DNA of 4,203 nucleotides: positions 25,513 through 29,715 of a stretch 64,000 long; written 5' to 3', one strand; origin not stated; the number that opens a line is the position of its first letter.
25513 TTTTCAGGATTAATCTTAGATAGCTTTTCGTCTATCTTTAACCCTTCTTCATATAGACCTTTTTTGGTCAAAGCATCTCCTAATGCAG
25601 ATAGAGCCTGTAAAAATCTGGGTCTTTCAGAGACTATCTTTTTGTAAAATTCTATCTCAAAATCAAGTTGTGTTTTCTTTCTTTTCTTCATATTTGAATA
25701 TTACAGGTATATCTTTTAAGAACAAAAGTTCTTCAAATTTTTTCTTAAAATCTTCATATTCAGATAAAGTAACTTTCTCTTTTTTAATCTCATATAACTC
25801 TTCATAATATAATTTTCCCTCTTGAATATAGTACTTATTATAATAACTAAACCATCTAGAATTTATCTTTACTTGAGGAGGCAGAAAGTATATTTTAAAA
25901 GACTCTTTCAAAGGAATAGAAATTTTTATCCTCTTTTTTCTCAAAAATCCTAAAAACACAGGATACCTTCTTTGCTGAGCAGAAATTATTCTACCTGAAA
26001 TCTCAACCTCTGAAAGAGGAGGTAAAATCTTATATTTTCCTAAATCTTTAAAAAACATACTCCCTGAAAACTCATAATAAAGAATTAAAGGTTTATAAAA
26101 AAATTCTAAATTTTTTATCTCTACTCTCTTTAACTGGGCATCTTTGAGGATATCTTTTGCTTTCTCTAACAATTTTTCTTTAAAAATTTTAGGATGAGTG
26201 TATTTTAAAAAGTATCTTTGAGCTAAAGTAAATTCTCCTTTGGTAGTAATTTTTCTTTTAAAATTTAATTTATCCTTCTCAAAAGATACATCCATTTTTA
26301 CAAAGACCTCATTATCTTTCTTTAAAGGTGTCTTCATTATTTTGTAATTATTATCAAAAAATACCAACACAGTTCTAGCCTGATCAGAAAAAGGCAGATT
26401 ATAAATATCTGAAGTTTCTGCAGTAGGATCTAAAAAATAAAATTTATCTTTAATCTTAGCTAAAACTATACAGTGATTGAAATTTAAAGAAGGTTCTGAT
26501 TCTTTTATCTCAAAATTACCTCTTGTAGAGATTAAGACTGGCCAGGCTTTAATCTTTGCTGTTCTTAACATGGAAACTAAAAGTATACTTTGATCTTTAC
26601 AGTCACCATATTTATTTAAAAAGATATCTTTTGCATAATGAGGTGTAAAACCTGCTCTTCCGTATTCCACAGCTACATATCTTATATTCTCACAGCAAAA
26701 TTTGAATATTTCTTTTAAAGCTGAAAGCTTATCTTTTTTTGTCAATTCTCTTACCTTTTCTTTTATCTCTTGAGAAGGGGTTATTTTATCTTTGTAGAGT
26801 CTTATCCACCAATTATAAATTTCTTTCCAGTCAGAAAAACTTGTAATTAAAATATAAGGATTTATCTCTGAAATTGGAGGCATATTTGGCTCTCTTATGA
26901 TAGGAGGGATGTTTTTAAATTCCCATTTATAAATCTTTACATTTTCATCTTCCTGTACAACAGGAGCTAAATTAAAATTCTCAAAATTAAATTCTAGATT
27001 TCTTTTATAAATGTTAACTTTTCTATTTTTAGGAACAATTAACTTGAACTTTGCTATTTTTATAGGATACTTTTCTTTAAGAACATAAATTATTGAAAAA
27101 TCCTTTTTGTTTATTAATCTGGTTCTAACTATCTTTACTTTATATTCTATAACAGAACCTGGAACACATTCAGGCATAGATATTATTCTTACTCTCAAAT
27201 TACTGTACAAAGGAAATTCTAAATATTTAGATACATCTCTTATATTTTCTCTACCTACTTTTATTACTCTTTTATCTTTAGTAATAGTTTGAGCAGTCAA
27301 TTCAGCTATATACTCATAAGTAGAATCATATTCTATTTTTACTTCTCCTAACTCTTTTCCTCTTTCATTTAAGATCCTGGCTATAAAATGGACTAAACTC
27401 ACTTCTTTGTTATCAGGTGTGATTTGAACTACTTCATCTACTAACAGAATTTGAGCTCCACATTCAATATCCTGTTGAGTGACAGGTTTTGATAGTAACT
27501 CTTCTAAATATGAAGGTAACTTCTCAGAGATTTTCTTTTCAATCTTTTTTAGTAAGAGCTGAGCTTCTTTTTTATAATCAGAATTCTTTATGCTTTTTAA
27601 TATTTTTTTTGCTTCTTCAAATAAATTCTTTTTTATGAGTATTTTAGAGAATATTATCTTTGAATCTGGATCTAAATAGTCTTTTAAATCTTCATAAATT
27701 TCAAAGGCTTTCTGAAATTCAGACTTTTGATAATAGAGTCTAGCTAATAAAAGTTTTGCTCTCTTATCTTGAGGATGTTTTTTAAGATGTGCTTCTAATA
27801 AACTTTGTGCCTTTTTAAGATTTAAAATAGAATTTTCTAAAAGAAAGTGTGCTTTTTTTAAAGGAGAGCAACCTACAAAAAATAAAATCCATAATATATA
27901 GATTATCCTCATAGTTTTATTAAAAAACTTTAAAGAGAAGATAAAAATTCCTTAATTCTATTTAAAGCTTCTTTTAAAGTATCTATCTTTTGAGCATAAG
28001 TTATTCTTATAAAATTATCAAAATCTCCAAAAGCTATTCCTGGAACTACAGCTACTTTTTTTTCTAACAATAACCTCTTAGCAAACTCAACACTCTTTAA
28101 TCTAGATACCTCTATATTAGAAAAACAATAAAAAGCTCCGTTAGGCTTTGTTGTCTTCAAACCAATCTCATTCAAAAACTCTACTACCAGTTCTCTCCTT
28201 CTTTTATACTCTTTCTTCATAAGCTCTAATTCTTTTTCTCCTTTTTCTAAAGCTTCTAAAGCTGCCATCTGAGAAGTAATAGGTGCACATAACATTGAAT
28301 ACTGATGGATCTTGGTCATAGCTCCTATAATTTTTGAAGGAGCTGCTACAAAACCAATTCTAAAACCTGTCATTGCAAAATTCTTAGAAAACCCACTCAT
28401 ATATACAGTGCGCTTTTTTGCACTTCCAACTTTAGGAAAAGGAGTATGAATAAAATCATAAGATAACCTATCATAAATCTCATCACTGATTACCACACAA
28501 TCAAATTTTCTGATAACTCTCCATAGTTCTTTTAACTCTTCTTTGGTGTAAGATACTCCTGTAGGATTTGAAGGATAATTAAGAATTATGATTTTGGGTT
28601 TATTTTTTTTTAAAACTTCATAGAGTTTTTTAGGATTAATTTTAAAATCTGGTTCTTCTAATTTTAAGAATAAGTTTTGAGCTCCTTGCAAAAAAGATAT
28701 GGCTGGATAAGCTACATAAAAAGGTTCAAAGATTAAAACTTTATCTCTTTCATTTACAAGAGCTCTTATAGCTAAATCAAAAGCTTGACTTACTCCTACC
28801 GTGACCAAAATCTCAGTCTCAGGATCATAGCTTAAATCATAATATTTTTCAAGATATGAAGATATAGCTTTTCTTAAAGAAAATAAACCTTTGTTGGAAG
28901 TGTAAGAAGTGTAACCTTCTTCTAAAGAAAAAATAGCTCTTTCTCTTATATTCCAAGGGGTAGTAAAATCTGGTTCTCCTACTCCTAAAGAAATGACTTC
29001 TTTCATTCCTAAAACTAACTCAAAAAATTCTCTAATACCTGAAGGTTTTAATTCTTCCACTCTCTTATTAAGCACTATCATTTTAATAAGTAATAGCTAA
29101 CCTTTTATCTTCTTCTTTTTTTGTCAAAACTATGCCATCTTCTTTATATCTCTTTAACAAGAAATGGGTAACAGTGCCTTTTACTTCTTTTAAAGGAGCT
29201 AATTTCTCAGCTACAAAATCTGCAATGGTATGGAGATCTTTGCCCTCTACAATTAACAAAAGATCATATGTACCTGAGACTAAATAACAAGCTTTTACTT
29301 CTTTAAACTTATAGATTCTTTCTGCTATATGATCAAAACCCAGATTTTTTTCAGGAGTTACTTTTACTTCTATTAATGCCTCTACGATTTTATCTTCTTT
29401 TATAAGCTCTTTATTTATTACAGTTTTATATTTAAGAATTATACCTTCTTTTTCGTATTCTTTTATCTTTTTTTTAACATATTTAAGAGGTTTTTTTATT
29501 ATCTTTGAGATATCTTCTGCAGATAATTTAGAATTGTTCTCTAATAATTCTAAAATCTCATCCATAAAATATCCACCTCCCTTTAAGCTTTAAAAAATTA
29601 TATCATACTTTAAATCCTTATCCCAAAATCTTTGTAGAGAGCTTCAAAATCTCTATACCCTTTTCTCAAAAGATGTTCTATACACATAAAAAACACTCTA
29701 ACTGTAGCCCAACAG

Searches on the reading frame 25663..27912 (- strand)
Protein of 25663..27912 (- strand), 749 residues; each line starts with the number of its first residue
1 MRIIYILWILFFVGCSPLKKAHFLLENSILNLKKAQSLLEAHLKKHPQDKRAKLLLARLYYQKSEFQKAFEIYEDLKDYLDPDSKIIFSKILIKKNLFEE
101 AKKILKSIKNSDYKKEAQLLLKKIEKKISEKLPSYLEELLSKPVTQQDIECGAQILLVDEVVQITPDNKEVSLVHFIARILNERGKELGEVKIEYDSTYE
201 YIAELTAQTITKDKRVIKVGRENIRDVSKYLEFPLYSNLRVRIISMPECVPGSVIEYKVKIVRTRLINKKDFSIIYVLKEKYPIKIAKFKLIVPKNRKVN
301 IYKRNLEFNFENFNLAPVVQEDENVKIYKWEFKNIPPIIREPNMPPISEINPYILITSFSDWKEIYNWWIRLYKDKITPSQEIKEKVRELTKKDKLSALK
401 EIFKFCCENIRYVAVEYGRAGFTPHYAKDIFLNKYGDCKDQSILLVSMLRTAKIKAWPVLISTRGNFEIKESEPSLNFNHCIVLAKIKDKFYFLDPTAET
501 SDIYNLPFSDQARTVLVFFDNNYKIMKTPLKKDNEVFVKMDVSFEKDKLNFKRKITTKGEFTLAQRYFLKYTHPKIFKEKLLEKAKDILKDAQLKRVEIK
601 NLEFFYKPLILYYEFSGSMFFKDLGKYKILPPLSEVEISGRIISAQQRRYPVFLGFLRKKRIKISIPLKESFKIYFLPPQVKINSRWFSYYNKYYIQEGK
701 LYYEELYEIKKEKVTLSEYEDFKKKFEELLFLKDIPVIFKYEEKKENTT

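Call 29: search_protein_families(library=pfam, proteins=[window:25663-27912:-], max_evalue=0.001)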
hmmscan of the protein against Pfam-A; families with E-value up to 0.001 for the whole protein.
window:25663-27912:- (749 aa): 8 families
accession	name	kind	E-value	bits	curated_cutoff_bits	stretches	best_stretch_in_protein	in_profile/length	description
PF12969.12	DUF3857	-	2.6e-28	99.6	24.6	1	167-338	2-169/170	Domain of Unknown Function with PDB structure (DUF3857)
PF14559.12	TPR_19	-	8.4e-09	36.1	25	1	32-80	7-55/68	Tetratricopeptide repeat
PF01841.26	Transglut_core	-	2.7e-07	31.3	23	1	389-495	6-107/108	Transglutaminase-like superfamily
PF23914.1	TPR_CcmH_CycH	-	6.4e-06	26.5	42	1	29-85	100-156/158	Cytochrome c-type biogenesis protein H TPR domain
PF13432.12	TPR_16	-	3.9e-05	24.5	32.7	1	33-77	14-58/65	Tetratricopeptide repeat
PF24992.1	DUF7777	-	0.00023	21.8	27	1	669-727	34-92/135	Domain of unknown function (DUF7777)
PF12895.13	ANAPC3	-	0.00062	20.4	27.2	1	31-106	4-80/82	Anaphase-promoting complex, cyclosome, subunit 3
PF09797.15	NatB_MDM20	-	0.00072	19.1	27.6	1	29-77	203-251/379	N-acetyltransferase B complex (NatB) non catalytic subunit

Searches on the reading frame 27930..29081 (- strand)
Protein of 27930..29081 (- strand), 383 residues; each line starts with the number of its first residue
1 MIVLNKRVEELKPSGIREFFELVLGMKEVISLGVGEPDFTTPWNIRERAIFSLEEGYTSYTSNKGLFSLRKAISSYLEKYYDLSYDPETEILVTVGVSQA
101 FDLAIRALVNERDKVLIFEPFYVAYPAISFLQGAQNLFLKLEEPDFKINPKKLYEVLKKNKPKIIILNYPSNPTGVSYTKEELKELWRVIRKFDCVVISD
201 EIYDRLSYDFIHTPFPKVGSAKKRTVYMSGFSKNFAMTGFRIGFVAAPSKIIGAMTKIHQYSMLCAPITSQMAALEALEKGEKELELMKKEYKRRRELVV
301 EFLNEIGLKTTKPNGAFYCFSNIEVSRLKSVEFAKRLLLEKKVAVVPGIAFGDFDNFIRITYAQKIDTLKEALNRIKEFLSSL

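Call 29: search_protein_families(library=pfam, proteins=[window:27930-29081:-], max_evalue=0.001)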
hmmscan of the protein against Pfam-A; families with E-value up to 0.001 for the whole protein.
window:27930-29081:- (383 aa): 1 family
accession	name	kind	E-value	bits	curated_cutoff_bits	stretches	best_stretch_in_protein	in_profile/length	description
PF00155.27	Aminotran_1_2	-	5e-65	220.5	19.7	1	28-376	2-361/361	Aminotransferase class I and II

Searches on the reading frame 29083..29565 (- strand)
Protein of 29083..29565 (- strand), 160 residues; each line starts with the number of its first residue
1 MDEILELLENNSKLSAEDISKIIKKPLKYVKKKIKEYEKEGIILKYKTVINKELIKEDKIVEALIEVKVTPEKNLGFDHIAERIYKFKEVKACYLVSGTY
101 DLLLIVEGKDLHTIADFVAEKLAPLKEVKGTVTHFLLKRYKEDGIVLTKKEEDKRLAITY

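Call 90: search_protein_families(library=pfam, proteins=[window:29083-29565:-], max_evalue=0.0001)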
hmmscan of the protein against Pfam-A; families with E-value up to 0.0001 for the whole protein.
window:29083-29565:- (160 aa): 2 families
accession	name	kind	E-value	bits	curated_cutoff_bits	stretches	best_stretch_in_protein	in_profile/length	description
PF01037.27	AsnC_trans_reg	-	7.8e-18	64.6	25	1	65-138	1-72/73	Lrp/AsnC ligand binding domain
PF13412.12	HTH_24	-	4.9e-06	26.5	21.9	1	3-43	7-47/48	Winged helix-turn-helix DNA-binding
